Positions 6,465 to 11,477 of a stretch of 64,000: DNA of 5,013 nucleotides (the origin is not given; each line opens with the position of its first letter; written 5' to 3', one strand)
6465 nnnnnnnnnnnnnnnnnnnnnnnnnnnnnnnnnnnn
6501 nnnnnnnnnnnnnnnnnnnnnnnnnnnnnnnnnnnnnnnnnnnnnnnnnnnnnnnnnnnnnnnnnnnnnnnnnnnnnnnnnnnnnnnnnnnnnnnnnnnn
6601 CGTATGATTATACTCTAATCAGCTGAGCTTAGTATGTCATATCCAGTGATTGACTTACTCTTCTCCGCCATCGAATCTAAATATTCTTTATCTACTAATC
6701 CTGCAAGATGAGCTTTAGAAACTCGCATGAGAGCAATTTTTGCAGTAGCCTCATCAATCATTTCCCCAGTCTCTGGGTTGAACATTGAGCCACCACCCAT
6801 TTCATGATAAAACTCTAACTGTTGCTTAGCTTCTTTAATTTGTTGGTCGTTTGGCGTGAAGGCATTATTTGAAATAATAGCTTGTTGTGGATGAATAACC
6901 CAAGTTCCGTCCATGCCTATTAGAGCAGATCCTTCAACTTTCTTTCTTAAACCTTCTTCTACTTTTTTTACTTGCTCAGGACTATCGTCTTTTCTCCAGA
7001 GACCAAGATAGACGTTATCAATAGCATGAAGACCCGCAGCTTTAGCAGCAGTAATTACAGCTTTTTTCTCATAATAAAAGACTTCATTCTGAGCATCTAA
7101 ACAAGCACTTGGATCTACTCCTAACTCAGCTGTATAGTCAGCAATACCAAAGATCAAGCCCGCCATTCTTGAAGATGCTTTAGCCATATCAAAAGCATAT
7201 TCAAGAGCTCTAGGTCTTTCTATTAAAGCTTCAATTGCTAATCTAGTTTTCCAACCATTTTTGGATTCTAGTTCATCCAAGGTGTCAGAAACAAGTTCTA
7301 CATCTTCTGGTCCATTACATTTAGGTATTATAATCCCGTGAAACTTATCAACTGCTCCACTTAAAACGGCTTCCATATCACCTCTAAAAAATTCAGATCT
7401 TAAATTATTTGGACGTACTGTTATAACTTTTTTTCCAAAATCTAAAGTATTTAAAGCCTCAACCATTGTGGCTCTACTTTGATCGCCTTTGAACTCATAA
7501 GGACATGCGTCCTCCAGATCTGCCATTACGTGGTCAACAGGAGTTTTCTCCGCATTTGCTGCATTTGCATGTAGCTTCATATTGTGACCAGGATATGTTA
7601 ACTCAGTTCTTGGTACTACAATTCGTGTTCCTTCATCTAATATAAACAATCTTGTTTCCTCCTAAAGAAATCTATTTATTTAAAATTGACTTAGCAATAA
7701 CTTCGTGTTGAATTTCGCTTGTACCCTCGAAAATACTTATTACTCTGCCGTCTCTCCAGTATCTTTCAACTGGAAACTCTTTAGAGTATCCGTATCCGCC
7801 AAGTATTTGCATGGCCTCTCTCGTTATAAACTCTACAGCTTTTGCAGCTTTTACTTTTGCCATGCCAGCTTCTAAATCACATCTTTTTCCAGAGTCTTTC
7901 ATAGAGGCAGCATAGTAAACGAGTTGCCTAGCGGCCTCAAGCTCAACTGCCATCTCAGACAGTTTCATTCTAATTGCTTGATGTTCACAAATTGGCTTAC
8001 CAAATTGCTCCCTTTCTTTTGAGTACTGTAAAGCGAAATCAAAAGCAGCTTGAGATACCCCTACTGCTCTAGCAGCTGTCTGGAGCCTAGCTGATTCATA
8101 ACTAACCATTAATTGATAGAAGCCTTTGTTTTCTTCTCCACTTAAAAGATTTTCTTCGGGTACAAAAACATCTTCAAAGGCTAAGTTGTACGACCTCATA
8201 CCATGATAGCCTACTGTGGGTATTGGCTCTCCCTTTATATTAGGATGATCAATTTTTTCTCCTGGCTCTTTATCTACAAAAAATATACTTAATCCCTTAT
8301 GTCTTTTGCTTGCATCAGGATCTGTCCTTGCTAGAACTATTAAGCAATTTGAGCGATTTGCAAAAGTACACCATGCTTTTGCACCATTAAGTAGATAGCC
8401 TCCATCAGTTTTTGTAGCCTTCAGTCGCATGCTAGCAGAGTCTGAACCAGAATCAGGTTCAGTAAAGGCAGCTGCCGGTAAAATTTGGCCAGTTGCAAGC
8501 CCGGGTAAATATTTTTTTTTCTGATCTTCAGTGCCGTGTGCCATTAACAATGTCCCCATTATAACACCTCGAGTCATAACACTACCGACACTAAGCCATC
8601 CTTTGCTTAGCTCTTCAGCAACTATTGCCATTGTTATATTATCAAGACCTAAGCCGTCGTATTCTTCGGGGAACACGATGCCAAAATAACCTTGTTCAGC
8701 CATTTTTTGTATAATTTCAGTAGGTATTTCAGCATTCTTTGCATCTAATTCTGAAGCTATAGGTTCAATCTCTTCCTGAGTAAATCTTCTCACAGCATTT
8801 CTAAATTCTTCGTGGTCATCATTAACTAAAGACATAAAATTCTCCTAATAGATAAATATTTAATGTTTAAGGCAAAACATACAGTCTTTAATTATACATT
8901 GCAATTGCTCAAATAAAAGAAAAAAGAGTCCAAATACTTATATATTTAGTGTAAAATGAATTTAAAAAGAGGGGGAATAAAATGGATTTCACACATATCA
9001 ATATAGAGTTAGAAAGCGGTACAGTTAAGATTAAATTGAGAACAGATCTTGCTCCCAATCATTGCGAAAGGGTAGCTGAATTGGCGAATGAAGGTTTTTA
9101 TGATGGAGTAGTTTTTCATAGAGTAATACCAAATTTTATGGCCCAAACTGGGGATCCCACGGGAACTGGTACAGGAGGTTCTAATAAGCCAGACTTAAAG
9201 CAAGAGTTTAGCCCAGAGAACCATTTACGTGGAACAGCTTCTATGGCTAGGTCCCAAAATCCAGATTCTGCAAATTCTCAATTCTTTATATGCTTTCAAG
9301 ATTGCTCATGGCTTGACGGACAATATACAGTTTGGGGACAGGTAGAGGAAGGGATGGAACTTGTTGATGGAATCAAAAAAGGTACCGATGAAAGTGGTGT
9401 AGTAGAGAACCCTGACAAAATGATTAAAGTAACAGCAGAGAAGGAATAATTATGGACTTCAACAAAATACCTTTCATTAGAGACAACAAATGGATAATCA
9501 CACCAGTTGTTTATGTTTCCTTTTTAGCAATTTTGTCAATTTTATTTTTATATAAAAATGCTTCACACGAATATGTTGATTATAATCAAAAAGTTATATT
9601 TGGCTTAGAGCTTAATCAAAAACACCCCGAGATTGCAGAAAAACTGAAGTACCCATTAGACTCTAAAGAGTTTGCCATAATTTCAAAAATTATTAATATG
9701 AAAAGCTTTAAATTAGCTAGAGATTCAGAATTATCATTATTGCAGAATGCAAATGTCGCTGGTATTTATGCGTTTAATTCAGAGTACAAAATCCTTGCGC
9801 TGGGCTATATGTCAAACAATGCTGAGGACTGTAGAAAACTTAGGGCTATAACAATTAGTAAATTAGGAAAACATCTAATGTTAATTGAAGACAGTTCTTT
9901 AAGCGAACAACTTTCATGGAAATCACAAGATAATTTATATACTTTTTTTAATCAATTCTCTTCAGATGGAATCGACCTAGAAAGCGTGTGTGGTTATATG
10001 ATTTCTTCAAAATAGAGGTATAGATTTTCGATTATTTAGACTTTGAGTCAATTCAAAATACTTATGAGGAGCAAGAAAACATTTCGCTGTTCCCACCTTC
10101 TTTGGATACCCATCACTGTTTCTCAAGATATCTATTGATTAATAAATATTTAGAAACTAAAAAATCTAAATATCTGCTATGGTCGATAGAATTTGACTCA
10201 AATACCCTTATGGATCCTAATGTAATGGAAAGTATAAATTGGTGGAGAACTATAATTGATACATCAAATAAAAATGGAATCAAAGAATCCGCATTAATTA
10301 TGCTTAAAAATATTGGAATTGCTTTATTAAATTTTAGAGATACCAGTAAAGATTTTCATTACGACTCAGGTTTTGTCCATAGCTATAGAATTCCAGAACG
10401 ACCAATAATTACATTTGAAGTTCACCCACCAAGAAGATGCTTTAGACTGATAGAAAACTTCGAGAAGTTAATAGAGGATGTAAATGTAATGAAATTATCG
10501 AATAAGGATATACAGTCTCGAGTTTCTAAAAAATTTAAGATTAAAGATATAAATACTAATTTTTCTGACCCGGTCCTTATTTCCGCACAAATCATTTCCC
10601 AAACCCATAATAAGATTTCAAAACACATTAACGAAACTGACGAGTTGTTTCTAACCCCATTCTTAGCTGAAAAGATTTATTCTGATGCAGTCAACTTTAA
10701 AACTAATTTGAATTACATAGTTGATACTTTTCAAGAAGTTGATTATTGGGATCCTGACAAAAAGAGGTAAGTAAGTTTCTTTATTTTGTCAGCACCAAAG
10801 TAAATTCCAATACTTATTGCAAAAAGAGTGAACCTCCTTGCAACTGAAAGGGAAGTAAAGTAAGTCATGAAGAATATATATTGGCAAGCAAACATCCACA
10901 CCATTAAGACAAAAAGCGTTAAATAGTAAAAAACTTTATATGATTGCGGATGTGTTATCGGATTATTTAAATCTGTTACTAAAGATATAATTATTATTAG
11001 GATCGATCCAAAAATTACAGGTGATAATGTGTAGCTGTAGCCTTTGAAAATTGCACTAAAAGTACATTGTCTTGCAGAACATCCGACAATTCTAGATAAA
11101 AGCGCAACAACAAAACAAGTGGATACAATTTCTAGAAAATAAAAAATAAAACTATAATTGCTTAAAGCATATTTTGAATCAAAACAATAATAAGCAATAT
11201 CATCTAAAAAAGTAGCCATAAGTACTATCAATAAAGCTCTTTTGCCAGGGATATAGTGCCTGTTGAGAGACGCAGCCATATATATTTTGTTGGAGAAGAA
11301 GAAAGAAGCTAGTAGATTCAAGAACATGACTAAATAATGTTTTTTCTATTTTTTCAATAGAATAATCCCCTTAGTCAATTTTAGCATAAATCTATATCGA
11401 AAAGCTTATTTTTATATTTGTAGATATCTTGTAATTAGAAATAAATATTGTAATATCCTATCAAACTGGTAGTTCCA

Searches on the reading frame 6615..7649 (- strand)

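Call 25: search_protein_families(library=pfam, proteins=[window:6615-7649:-], max_evalue=0.0001)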
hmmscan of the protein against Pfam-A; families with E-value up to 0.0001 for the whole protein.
window:6615-7649:- (344 aa): 3 families
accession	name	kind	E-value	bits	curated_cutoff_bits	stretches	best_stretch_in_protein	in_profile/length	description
PF03328.21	HpcH_HpaI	-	7.7e-25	87.9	25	1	28-254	12-221/221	HpcH/HpaI aldolase/citrate lyase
PF22484.2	DUF6986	-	6.5e-08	32.2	27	1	103-322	164-387/408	Domain of unknown function (DUF6986)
PF01274.28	MS_TIM-barrel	-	6.5e-07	29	26.4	1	107-278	51-230/248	Malate synthase, TIM barrel domain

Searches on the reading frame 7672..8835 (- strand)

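Call 25: search_protein_families(library=pfam, proteins=[window:7672-8835:-], max_evalue=0.0001)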
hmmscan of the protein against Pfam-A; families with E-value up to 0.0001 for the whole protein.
window:7672-8835:- (387 aa): 4 families
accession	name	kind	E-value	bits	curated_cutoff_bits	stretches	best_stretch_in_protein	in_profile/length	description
PF00441.29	Acyl-CoA_dh_1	-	2.8e-49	167.5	22.4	1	236-385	1-150/150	Acyl-CoA dehydrogenase, C-terminal domain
PF02771.21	Acyl-CoA_dh_N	-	5.2e-36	123.9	22.9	1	6-117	2-113/113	Acyl-CoA dehydrogenase, N-terminal domain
PF08028.16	Acyl-CoA_dh_2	-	9.9e-22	78.1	22.7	1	253-373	3-133/134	Acyl-CoA dehydrogenase, C-terminal domain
PF02770.24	Acyl-CoA_dh_M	-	2.1e-18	66.7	33.3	1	121-223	1-97/97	Acyl-CoA dehydrogenase, middle domain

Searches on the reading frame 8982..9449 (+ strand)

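Call 78: search_protein_families(library=pfam, proteins=[window:8982-9449:+], max_evalue=0.001)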
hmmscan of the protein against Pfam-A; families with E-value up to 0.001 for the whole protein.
window:8982-9449:+ (155 aa): 1 family
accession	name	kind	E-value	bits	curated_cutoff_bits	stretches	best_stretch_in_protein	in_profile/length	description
PF00160.26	Pro_isomerase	-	7.8e-46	156.6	21.7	1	6-150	2-157/159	Cyclophilin type peptidyl-prolyl cis-trans isomerase/CLD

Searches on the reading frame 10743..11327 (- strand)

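Call 78: search_protein_families(library=pfam, proteins=[window:10743-11327:-], max_evalue=0.001)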
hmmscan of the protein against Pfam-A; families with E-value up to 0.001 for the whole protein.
window:10743-11327:- (194 aa): 1 family
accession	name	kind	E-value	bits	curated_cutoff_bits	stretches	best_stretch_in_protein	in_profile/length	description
PF04893.22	Yip1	-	0.00083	19.7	28.6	0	53-175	51-165/173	Yip1 domain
